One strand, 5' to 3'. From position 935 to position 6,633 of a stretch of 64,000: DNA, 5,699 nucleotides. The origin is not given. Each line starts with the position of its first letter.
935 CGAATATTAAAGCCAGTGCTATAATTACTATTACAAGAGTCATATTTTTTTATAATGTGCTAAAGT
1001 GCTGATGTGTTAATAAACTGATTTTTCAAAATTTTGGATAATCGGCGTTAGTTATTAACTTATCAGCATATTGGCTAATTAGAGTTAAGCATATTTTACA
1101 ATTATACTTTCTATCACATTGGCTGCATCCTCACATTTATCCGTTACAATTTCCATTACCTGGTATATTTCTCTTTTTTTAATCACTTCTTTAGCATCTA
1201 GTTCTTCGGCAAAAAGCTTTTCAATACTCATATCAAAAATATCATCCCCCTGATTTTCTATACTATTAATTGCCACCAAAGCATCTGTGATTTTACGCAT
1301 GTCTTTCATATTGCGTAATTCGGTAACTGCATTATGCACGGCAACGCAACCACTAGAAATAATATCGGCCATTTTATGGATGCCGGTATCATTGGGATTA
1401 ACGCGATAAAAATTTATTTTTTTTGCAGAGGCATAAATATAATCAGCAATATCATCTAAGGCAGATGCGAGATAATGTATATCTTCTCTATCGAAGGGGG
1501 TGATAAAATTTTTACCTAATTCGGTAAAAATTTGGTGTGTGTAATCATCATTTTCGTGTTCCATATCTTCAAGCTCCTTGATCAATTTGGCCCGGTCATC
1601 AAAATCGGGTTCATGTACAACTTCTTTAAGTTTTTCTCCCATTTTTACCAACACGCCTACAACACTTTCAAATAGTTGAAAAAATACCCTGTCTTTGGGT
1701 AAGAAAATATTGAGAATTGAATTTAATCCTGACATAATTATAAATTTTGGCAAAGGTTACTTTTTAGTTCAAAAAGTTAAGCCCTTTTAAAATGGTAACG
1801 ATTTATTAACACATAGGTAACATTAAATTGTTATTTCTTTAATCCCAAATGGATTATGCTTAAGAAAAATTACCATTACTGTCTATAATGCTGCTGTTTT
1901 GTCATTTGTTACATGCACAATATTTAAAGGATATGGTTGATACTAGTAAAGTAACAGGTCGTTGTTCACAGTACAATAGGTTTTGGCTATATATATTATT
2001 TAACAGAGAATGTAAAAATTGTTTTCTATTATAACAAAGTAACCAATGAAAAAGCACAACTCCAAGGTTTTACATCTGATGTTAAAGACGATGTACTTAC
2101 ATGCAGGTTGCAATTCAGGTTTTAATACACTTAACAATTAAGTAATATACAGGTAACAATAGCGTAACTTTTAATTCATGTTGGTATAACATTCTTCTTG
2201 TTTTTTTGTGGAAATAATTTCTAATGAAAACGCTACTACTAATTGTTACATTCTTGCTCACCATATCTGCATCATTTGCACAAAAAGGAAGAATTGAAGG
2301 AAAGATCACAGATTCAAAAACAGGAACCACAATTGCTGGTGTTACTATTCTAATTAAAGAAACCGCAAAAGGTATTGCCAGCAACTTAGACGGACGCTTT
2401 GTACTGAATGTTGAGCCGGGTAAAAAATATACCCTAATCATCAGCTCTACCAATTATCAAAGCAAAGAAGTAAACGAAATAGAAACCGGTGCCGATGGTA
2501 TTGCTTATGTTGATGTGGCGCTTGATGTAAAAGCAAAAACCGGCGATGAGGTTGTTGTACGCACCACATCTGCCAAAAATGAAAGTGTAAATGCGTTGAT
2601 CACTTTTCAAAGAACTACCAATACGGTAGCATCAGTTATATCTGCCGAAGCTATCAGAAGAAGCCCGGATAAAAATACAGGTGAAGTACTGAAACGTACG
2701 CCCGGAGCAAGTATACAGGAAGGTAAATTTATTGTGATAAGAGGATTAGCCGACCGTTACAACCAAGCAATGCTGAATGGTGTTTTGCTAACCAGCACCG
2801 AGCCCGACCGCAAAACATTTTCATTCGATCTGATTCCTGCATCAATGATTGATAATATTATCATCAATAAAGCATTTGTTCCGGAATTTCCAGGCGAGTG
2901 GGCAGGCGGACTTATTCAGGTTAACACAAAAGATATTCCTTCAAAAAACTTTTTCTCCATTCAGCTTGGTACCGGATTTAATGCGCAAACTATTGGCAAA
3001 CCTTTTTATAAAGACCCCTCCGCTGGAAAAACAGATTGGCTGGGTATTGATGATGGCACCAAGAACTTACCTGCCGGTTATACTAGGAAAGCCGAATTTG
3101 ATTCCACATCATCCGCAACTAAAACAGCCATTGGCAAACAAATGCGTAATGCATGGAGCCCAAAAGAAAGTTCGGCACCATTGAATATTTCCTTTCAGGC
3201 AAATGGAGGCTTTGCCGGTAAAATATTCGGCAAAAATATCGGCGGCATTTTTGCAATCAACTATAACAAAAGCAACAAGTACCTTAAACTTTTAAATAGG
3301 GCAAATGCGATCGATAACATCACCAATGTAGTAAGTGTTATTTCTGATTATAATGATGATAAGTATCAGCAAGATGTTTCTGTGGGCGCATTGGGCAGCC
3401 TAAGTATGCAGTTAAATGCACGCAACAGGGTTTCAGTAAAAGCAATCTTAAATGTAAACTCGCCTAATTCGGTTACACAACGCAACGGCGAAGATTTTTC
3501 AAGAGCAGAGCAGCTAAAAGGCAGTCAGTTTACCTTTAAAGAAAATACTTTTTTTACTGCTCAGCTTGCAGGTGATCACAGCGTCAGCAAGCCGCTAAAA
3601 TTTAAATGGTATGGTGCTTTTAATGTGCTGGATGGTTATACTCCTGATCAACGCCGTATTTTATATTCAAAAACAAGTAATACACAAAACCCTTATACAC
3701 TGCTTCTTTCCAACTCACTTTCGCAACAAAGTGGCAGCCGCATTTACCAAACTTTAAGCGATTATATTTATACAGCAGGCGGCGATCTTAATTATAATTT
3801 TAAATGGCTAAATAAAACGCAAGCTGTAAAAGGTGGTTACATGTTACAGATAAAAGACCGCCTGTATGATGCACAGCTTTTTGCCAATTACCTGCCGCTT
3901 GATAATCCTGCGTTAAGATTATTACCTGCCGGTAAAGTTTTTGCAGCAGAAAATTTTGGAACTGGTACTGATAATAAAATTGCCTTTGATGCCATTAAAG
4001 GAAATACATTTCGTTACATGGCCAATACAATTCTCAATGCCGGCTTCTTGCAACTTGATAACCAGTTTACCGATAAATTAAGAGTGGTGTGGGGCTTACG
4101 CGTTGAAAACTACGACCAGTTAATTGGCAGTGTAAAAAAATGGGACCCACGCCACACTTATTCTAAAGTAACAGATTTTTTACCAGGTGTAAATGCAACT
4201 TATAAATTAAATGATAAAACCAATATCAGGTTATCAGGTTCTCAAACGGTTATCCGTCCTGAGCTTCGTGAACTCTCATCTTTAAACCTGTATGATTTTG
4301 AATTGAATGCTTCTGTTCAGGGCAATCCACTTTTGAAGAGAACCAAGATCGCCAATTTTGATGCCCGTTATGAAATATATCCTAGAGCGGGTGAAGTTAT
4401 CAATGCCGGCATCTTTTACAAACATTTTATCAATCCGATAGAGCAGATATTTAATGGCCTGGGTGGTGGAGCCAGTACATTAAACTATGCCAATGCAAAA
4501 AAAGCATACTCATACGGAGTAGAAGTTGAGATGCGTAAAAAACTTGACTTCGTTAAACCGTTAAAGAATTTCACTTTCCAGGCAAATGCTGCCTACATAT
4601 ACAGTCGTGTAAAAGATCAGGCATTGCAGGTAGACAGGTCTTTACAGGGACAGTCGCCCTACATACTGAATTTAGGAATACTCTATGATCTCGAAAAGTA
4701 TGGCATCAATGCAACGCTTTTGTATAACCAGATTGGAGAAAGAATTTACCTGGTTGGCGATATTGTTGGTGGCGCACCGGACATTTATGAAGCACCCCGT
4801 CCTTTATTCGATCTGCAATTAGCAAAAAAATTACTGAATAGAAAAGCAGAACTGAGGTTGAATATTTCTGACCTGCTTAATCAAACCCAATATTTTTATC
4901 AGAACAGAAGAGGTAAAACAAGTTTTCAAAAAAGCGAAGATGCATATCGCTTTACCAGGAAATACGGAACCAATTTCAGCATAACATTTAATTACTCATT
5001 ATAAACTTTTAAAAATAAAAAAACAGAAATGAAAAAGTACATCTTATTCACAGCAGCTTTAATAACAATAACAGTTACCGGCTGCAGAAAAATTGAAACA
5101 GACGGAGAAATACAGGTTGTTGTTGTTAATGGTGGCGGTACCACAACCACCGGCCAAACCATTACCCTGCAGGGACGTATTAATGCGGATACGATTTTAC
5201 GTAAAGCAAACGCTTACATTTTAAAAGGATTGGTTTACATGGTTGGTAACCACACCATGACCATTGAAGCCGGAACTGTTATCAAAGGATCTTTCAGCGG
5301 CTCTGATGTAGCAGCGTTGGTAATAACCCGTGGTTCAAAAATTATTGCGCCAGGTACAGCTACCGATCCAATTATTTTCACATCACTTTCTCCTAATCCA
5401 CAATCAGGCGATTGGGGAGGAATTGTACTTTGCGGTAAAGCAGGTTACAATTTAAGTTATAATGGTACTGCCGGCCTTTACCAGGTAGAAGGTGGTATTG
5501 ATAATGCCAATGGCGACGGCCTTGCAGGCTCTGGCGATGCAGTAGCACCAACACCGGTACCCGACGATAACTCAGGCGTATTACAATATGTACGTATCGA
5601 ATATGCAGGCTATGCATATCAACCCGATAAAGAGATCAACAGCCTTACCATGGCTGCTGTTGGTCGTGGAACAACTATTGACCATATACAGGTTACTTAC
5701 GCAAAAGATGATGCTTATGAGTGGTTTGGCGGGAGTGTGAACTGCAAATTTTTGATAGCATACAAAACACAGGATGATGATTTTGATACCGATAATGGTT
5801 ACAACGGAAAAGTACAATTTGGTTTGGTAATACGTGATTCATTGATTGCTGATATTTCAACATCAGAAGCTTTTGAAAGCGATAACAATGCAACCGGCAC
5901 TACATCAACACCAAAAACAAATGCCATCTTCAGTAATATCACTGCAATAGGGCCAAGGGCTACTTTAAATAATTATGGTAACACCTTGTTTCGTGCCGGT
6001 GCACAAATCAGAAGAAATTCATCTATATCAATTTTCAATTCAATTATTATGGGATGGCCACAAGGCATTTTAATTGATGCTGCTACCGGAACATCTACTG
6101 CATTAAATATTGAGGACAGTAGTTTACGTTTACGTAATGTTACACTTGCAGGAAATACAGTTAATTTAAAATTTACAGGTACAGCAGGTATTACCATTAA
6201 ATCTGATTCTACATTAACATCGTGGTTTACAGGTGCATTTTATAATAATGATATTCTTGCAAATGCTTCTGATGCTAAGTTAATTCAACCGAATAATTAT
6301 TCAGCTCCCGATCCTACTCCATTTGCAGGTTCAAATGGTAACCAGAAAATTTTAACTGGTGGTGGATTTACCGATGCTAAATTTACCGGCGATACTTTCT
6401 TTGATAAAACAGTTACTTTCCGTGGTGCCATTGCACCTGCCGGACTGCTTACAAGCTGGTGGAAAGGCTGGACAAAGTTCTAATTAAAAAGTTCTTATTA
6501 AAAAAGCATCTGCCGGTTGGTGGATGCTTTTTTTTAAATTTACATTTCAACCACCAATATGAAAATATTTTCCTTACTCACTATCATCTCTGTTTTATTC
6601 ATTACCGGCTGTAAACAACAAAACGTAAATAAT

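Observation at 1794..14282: De novo Pho-box-like motif: phased 11-bp TAAY arrays define a candidate phosphate-starvation regulon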

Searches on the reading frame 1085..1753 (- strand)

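Call 7: search_protein_families(library=pfam, proteins=[window:1085-1753:-])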
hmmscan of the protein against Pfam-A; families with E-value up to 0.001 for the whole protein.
window:1085-1753:- (222 aa): 1 family
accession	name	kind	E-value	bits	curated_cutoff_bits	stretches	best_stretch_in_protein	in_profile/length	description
PF01865.21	PhoU_div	-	4.4e-21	75.7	24.4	1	21-220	10-214/214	Protein of unknown function DUF47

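Call 30: search_protein_families(library=ncbifam, proteins=[window:1085-1753:-], max_evalue=0.00001)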
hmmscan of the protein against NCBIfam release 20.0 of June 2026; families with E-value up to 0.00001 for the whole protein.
window:1085-1753:- (222 aa): 1 family
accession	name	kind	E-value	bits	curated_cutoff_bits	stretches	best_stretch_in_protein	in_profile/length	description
TIGR00153.1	TIGR00153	hypoth_equivalog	2.2e-13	50.4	104.3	1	31-220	22-215/217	TIGR00153 family protein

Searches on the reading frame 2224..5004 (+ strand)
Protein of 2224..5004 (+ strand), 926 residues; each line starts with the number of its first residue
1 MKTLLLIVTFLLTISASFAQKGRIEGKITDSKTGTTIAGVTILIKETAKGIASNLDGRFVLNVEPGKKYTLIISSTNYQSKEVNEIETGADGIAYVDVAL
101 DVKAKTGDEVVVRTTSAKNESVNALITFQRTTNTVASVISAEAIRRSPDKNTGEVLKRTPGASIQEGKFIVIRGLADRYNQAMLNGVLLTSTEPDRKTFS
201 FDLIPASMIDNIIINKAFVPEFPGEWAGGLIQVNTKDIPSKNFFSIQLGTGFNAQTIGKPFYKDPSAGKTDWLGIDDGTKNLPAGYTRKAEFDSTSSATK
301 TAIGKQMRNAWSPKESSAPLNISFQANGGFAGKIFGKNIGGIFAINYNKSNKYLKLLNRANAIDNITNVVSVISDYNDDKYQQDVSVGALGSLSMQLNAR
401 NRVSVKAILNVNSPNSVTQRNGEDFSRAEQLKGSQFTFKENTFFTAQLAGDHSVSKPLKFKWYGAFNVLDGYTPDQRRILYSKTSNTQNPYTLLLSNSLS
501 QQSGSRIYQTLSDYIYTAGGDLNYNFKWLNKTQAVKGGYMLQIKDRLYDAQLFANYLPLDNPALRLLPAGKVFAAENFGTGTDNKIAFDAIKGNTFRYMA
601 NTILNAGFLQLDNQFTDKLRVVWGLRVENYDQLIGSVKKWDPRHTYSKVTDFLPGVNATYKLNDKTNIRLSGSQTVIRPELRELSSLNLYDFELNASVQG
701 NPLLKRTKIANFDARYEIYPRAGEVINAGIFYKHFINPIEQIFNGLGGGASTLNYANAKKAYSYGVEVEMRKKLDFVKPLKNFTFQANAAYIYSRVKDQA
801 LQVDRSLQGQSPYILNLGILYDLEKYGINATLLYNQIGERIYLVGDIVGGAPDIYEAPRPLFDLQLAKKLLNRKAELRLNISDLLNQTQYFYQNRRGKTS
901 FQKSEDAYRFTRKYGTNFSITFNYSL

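Call 7: search_protein_families(library=pfam, proteins=[window:2224-5004:+])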
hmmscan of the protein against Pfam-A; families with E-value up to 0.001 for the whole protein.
window:2224-5004:+ (926 aa): 5 families
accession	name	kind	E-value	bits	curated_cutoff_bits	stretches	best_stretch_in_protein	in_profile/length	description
PF14905.12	OMP_b-brl_3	-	2.3e-28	99.8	27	1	578-916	90-404/408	Outer membrane protein beta-barrel family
PF00593.30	TonB_dep_Rec_b-barrel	-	3.1e-23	83.8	27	1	433-881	52-433/436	TonB dependent receptor-like, beta-barrel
PF13715.12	CarbopepD_reg_2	-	6.1e-15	55.5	32.2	1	24-112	1-88/88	CarboxypepD_reg-like domain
PF13620.12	CarboxypepD_reg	-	1.3e-11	45.1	32.3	1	24-100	2-81/82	Carboxypeptidase regulatory-like domain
PF07715.20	Plug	-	7.4e-11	43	23.9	1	130-216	3-92/107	TonB-dependent Receptor Plug Domain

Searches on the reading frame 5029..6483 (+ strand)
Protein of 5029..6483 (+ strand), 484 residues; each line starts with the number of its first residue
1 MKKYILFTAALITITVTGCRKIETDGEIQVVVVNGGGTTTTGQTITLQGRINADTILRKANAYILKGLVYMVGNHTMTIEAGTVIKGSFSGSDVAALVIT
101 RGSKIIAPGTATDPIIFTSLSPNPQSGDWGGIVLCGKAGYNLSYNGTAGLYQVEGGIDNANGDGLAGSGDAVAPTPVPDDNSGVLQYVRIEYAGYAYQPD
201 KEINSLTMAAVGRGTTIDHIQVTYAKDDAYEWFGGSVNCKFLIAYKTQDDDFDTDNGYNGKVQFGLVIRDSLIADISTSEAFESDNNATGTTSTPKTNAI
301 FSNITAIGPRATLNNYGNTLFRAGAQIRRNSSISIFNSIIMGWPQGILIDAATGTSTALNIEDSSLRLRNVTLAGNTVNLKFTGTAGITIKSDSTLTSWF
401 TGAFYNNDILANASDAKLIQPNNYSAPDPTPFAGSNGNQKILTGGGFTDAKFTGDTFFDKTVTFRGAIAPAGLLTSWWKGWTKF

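Call 7: search_protein_families(library=pfam, proteins=[window:5029-6483:+])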
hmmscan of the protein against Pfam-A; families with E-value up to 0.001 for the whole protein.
window:5029-6483:+ (484 aa): 0 families

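Call 17: find_homologous_proteins(query=window:5029-6483:+, max_evalue=1e-10)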
Query window:5029-6483:+ (484 aa): 7625 proteins with E <= 1e-10 among 8000 candidates; the best 120 are listed.
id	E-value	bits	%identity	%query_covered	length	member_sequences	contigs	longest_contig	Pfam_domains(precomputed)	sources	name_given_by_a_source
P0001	6.9e-293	989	91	100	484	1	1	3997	PF28492.1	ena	-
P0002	9.8e-292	986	91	100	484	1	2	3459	PF28492.1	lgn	-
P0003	1.5e-291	985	89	100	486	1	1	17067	PF28492.1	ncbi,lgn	ncbi:MAG: hypothetical protein ABIO79_16065 [Ferruginibacter sp.]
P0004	2.2e-291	984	90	100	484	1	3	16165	PF28492.1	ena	-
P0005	2.6e-291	984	90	100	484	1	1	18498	PF28492.1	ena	-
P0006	8.9e-291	982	90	100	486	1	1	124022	PF28492.1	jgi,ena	-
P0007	1.7e-290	981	90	100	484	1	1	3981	PF28492.1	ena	-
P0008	3.4e-290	980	89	100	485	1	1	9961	PF28492.1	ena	-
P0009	4.4e-290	980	90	100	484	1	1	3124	PF28492.1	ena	-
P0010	1.1e-288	975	88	100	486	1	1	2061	PF28492.1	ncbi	ncbi:MAG: hypothetical protein ABIN74_11535 [Ferruginibacter sp.]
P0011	4.0e-288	974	88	100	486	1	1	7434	PF28492.1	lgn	-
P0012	9.9e-288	972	88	100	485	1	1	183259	PF28492.1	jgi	jgi:hypothetical protein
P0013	1.7e-286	968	88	100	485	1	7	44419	PF28492.1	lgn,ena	-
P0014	6.2e-286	966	87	100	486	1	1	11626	PF28492.1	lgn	-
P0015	6.2e-286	966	87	100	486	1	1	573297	PF28492.1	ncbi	-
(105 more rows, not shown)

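Call 18: find_related_loci(query=window:5029-6483:+, collection=genome_contigs, flank=10000)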
Query window:5029-6483:+ (484 aa) in genome_contigs; peptide patterns used: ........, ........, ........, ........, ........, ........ (x = any residue, [..] = any of these).
506 stretches matched a pattern; 463 encode a relative of the query (tblastn E <= 1e-3); the best 80 are kept; 80 distinct loci.
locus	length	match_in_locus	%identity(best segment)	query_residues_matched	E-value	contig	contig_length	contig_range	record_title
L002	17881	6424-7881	91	1-484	0e+0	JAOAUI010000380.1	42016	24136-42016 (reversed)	MAG: Ferruginibacter sp. isolate AF21_PE0_T2_S1_40_19 T2_S1_696_length_42016_cov_11, whole genome shotgun sequence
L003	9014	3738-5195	89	1-484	0e+0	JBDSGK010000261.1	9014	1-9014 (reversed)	MAG: Ferruginibacter sp. isolate cluster1_bin.250 k127_1308956, whole genome shotgun sequence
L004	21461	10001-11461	89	1-484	0e+0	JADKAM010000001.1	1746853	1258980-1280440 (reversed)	MAG: Chitinophagaceae bacterium isolate Mari_18-Q3-R65-66_BAT3C.374 tig00000175-10-17460510, whole genome shotgun sequen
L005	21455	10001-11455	87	1-484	0e+0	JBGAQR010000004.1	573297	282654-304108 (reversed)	MAG: Ferruginibacter sp. isolate MAG_AAO_H10.23 AAOH10-23_opera_contig_36, whole genome shotgun sequence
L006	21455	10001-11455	88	1-484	0e+0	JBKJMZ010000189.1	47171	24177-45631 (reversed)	MAG: Ferruginibacter sp. isolate ant_bin.348 k117_6529938, whole genome shotgun sequence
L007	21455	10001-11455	87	1-484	0e+0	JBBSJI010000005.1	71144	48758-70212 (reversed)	MAG: Chitinophagales bacterium isolate LS4_maxbin2.396 LS4_maxbin2.396_K_477815_L_71144_cov_46.6894, whole genome shotgu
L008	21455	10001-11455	87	1-484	0e+0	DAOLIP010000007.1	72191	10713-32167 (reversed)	MAG TPA_asm: Ferruginibacter sp. isolate AMR_MDS_0287 NODE_39_length_72191_cov_5.884427, whole genome shotgun sequence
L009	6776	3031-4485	87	1-484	0e+0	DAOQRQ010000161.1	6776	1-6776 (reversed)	MAG TPA_asm: Ferruginibacter sp. isolate AMR_MDS_1188 NODE_11103_length_6776_cov_5.696474, whole genome shotgun sequence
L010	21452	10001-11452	86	1-484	0e+0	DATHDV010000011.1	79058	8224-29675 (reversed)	MAG TPA_asm: Chitinophagaceae bacterium isolate SMAG_U12403 k141_232288, whole genome shotgun sequence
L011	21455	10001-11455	86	1-484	0e+0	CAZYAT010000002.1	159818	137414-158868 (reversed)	MAG TPA_asm: uncultured Ferruginibacter sp. isolate SRP189682_co2_115 genome assembly, contig: NODE_34_length_159818_cov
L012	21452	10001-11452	82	1-484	0e+0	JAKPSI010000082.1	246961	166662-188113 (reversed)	MAG: Bacteroidota bacterium isolate JPNA_metabat.115 k141_283731, whole genome shotgun sequence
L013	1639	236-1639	89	1-467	0e+0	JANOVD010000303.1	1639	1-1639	MAG: Chitinophagaceae bacterium isolate VAR_35_metabat_9_sub VAR_35_k141_703005, whole genome shotgun sequence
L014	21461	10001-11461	85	1-484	0e+0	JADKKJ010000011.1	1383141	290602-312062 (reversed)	MAG: Chitinophagaceae bacterium isolate Vibo_18-Q3-R45-57_MAXAC.200 tig00177659-10-13822960, whole genome shotgun sequen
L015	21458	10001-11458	84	1-484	0e+0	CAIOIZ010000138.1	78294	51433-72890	MAG: uncultured Bacteroidetes bacterium isolate Ja2_bin-0877 genome assembly, contig: bin-0877:138/165, whole genome sho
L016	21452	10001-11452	81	1-484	0e+0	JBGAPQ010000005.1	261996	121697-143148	MAG: Chitinophagaceae bacterium isolate MAG_MBR_AS.16 MBRAS-16_NODE_5_length_261996_cov_28.721792, whole genome shotgun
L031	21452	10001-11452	82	1-484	0e+0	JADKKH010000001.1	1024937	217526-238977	MAG: Chitinophagaceae bacterium isolate Vibo_18-Q3-R45-57_MAXAC.177 tig00000762-10-10242710, whole genome shotgun sequen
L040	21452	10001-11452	81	1-484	0e+0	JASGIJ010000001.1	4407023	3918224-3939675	MAG: Lacibacter sp. isolate 5N313 JMF-2111-06-0005.ont.bin.313_0, whole genome shotgun sequence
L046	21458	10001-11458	81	1-484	0e+0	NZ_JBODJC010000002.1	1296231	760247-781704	Ferruginibacter sp. SUN106 contig2, whole genome shotgun sequence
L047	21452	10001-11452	83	1-484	0e+0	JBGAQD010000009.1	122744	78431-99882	MAG: Chitinophagaceae bacterium isolate MAG_AAO_AS.8 AAOAS-8_NODE_9_length_122744_cov_12.564528, whole genome shotgun se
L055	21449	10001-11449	77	1-484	0e+0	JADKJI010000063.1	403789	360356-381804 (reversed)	MAG: Chitinophagaceae bacterium isolate Vibo_18-Q3-R45-57_BAT3C.204_sub tig00724377-10-4051890, whole genome shotgun seq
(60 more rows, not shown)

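Call 29: search_protein_families(library=pfam, proteins=[L031:5748-7082:+, L009:5441-6517:+, L047:11750-12157:+, L055:14049-17294:+, L040:1829-2515:+, L046:12154-15456:+])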
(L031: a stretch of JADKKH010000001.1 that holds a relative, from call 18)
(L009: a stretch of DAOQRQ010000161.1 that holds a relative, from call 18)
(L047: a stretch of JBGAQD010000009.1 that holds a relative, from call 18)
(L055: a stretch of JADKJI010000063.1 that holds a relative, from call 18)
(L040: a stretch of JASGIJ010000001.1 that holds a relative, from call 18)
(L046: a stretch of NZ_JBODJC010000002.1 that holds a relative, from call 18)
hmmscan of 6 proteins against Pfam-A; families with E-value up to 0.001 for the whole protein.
L031:5748-7082:+ (444 aa): 0 families

L009:5441-6517:+ (358 aa): 1 family
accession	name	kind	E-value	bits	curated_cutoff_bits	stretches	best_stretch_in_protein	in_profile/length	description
PF01676.23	Metalloenzyme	-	7.7e-07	29.3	24.3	1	182-286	103-202/252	Metalloenzyme superfamily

L047:11750-12157:+ (135 aa): 0 families

L055:14049-17294:+ (1081 aa): 3 families
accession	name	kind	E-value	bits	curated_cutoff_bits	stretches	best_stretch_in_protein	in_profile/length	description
PF13715.12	CarbopepD_reg_2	-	3.2e-14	53.2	32.2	1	30-111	1-88/88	CarboxypepD_reg-like domain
PF07715.20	Plug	-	1.9e-11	44.9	23.9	1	123-220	5-107/107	TonB-dependent Receptor Plug Domain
PF13620.12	CarboxypepD_reg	-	0.00017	22.3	32.3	1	30-90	2-68/82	Carboxypeptidase regulatory-like domain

L040:1829-2515:+ (228 aa): 3 families
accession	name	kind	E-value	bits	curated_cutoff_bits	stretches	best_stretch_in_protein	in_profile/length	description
PF00702.32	Hydrolase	-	3.3e-17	63.9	26.4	1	5-191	2-191/191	haloacid dehalogenase-like hydrolase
PF13419.12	HAD_2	-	7.3e-17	62.5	23.8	1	8-195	2-176/178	Haloacid dehalogenase-like hydrolase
PF13242.12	Hydrolase_like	-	6.6e-11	42.4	22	1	152-223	3-75/75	HAD-hyrolase-like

L046:12154-15456:+ (1100 aa): 3 families
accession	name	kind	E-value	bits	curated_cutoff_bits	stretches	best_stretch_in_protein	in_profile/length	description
PF25183.1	OMP_b-brl_4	-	5.4e-49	167.8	30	2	346-1026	143-810/838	Outer membrane beta barrel domain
PF13620.12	CarboxypepD_reg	-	2.1e-20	73.3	32.3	1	29-111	1-82/82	Carboxypeptidase regulatory-like domain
PF13715.12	CarbopepD_reg_2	-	1.3e-13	51.3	32.2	1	30-122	1-88/88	CarboxypepD_reg-like domain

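Call 30: search_protein_families(library=ncbifam, proteins=[L009:5441-6517:+, L031:5748-7082:+], max_evalue=0.00001)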
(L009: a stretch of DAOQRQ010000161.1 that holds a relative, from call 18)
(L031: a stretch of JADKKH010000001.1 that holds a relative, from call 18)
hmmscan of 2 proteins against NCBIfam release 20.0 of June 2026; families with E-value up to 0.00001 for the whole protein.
L009:5441-6517:+ (358 aa): 0 families

L031:5748-7082:+ (444 aa): 0 families

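Call 46: search_protein_families(library=pfam, proteins=[L031:5748-7082:+, L009:5441-6517:+], max_evalue=5)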
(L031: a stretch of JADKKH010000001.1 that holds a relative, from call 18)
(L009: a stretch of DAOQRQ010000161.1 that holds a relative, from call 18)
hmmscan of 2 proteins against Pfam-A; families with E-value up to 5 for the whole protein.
L031:5748-7082:+ (444 aa): 0 families

L009:5441-6517:+ (358 aa): 3 families
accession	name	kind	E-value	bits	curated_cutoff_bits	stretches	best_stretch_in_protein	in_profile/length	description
PF01676.23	Metalloenzyme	-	7.7e-07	29.3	24.3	1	182-286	103-202/252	Metalloenzyme superfamily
PF08665.17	PglZ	-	0.0073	16.7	25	1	164-285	51-171/179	PglZ domain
PF10009.15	DUF2252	-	0.22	11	22.3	1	158-216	333-391/392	Uncharacterized protein conserved in bacteria (DUF2252)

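Call 75: search_solved_structures(query=L009:5441-6517:+, max_evalue=0.01)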
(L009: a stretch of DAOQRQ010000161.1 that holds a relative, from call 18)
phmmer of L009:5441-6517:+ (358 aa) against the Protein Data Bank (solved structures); distinct sequences matched with E-value up to 0.01: 0.
